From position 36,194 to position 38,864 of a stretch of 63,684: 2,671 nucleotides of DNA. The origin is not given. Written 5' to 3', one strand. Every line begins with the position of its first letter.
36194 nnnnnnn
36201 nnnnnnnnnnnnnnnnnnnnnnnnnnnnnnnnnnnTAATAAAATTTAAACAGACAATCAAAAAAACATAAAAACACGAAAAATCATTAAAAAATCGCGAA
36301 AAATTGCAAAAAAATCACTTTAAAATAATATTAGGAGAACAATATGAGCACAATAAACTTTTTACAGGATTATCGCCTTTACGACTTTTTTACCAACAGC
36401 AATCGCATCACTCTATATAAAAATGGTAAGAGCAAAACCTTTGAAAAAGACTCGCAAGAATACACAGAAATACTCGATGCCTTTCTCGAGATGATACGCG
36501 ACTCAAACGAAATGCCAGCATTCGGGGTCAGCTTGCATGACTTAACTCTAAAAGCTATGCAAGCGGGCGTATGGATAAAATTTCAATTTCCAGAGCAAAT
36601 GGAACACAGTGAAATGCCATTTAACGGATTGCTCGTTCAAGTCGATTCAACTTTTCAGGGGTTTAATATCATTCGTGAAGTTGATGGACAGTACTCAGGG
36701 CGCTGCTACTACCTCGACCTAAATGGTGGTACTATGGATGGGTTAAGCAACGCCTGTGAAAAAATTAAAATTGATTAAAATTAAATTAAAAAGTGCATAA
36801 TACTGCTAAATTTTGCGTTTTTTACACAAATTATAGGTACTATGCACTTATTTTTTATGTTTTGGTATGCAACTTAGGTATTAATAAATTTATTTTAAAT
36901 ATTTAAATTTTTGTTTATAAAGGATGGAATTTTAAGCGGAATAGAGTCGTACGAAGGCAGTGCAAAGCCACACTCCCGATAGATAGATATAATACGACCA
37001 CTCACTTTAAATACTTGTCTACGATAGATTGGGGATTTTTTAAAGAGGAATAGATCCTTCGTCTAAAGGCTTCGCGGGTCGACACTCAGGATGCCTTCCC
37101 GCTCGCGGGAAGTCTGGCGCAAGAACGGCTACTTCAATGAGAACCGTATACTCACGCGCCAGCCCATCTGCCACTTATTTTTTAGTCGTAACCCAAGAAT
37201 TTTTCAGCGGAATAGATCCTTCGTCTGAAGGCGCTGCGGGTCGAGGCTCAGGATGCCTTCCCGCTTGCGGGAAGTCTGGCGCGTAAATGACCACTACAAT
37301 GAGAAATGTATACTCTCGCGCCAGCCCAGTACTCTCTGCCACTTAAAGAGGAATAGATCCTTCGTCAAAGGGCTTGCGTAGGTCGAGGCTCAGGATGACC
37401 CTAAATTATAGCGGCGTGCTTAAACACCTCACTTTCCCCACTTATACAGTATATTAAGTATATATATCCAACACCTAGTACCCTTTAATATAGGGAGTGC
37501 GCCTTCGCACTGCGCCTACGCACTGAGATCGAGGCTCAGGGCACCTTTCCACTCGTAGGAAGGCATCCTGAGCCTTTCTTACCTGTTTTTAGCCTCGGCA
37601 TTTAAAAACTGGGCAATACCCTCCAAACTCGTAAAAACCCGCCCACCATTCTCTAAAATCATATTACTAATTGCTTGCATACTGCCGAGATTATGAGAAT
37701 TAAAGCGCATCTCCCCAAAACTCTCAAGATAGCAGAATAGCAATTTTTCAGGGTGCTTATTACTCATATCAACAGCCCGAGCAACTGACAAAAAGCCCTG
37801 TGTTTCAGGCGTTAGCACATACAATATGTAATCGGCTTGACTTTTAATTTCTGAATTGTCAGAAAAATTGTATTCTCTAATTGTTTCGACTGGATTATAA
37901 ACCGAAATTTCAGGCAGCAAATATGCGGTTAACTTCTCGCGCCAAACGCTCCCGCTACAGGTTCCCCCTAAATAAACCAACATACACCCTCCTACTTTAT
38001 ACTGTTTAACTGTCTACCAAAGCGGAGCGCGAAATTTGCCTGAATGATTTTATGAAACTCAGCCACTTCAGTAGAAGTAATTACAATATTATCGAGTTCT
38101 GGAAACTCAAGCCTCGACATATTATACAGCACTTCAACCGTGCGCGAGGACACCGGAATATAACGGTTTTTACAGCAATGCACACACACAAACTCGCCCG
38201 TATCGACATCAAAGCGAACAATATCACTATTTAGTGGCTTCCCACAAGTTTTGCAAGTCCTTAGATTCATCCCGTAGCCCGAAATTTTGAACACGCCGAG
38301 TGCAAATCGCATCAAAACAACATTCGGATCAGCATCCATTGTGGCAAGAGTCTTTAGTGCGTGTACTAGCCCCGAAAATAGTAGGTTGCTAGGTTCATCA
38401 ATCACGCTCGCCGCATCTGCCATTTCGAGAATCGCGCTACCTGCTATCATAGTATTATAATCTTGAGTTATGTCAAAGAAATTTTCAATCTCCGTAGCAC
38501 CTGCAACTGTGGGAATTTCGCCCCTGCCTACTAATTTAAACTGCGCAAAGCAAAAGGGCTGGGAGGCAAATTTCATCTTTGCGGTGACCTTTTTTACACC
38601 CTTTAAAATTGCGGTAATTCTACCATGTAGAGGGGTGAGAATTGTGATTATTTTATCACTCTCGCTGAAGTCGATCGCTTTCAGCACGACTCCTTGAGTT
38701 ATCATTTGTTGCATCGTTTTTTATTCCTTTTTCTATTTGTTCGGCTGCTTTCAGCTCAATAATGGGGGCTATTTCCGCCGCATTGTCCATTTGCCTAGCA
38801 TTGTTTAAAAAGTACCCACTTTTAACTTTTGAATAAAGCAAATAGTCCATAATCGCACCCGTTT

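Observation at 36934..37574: Undescribed modular, GC-rich, hairpin-dense intergenic repeat family (five loci in 64 kb)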

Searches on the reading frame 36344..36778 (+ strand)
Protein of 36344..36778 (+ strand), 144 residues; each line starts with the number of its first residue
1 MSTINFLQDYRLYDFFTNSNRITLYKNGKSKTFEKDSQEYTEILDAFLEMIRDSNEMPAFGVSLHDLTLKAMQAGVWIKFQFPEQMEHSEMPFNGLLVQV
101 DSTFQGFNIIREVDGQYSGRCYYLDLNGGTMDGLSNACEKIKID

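Call 13: search_protein_families(library=pfam, proteins=[window:36344-36778:+])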
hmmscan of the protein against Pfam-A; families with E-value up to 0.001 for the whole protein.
window:36344-36778:+ (144 aa): 0 families

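Call 25: find_encoding_contigs(protein=window:36344-36778:+, flank=3000, max_places=10)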
Protein window:36344-36778:+ (144 aa): 1 contig read that carries it; 1 place shown.
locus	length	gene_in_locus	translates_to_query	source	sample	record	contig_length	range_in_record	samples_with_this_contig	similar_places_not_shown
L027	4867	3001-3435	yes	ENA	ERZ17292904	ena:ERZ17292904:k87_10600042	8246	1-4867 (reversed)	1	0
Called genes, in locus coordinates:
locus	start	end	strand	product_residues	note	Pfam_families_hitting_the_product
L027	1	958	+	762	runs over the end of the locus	PF02463:SMC_N (faint), PF13476:AAA_23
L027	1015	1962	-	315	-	PF05050:Methyltransf_21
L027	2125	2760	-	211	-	-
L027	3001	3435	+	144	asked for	-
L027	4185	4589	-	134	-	PF15891:Nuc_deoxyri_tr2 (weak)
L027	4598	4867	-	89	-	?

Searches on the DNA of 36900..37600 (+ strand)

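Call 22: search_rna_families(source=window, start=36900, end=37600, threshold=evalue, max_evalue=10, show_alignments=3)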
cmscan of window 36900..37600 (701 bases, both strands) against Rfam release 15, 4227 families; matches with E-value up to 10: 1.
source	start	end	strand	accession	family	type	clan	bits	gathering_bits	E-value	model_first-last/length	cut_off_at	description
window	37132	37201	-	RF00571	SNORD65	Gene; snRNA; snoRNA; CD-box;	CL00057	13.4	41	5.2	1-73/73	no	Small nucleolar RNA SNORD65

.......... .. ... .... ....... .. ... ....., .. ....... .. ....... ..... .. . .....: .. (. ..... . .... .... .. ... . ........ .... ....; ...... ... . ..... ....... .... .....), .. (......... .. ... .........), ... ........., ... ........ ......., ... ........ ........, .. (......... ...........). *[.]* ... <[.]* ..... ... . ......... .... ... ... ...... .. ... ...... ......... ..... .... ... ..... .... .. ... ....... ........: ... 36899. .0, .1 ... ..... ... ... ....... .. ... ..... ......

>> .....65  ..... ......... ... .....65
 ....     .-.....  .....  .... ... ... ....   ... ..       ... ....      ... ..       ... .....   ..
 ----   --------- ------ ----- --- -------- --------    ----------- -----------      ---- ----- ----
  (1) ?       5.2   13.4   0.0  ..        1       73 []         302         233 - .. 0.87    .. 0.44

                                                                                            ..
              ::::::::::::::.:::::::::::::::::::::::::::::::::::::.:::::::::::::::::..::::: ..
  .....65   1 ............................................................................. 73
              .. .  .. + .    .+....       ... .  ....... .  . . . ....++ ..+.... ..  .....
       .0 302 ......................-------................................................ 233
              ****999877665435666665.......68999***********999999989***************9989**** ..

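Call 92: search_dna_similar(query=window:36934-37574:+, collection=plasmids, mode=distant, max_rows=10)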
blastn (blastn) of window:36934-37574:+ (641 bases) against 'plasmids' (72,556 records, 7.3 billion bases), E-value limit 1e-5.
No match.

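Call 93: search_dna_similar(query=window:36934-37574:+, collection=phages, mode=distant, max_rows=10)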
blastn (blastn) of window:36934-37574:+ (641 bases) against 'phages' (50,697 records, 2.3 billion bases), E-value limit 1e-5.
No match.

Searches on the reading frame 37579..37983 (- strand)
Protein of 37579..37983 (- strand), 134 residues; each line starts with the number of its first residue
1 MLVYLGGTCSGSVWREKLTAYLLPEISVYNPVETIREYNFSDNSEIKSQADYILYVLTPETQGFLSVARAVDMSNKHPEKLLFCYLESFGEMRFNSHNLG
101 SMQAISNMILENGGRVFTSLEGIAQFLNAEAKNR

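Call 13: search_protein_families(library=pfam, proteins=[window:37579-37983:-])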
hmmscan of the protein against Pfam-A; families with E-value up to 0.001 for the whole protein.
window:37579-37983:- (134 aa): 1 family
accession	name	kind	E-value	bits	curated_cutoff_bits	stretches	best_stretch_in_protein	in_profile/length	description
PF15891.11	Nuc_deoxyri_tr2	-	2.6e-07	31.4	30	1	3-76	4-94/105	Nucleoside 2-deoxyribosyltransferase like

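Call 74: find_encoding_contigs(protein=window:37579-37983:-, flank=2500, max_places=10)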
Protein window:37579-37983:- (134 aa): 2 contigs read that carry it; 2 places shown.
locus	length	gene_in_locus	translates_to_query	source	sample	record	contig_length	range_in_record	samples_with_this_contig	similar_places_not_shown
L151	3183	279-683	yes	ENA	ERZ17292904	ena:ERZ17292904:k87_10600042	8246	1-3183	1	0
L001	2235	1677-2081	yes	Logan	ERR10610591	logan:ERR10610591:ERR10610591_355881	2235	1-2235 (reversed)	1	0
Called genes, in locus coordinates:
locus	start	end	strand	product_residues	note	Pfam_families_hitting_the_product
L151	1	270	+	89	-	?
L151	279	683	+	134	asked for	PF15891:Nuc_deoxyri_tr2 (weak)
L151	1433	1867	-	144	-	-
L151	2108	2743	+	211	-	-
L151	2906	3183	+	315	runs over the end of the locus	PF05050:Methyltransf_21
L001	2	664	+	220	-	?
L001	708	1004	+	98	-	-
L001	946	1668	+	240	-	PF11967:RecO_N, PF02565:RecO_C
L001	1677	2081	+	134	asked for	PF15891:Nuc_deoxyri_tr2 (weak)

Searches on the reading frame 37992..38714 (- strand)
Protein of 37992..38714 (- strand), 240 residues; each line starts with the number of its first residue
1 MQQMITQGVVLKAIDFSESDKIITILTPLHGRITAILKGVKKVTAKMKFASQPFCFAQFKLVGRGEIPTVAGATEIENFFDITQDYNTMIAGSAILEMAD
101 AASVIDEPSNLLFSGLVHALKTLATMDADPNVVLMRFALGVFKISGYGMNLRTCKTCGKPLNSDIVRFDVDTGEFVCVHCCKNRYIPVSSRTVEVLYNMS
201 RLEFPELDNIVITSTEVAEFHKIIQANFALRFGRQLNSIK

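Call 16: find_encoding_contigs(protein=window:37992-38714:-, flank=4000, max_places=10)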
Protein window:37992-38714:- (240 aa): 2 contigs read that carry it; 2 places shown.
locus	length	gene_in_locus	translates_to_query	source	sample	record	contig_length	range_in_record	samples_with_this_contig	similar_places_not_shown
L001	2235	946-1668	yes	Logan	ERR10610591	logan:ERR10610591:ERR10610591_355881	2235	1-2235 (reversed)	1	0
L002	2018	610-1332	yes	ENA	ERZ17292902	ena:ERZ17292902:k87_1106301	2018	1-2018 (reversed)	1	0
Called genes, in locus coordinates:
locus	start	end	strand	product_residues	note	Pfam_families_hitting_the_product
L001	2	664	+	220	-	?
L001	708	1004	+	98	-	-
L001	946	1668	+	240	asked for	PF11967:RecO_N, PF02565:RecO_C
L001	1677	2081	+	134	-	PF15891:Nuc_deoxyri_tr2 (weak)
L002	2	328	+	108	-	?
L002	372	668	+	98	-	-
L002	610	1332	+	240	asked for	PF11967:RecO_N, PF02565:RecO_C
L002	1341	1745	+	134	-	PF15891:Nuc_deoxyri_tr2 (weak)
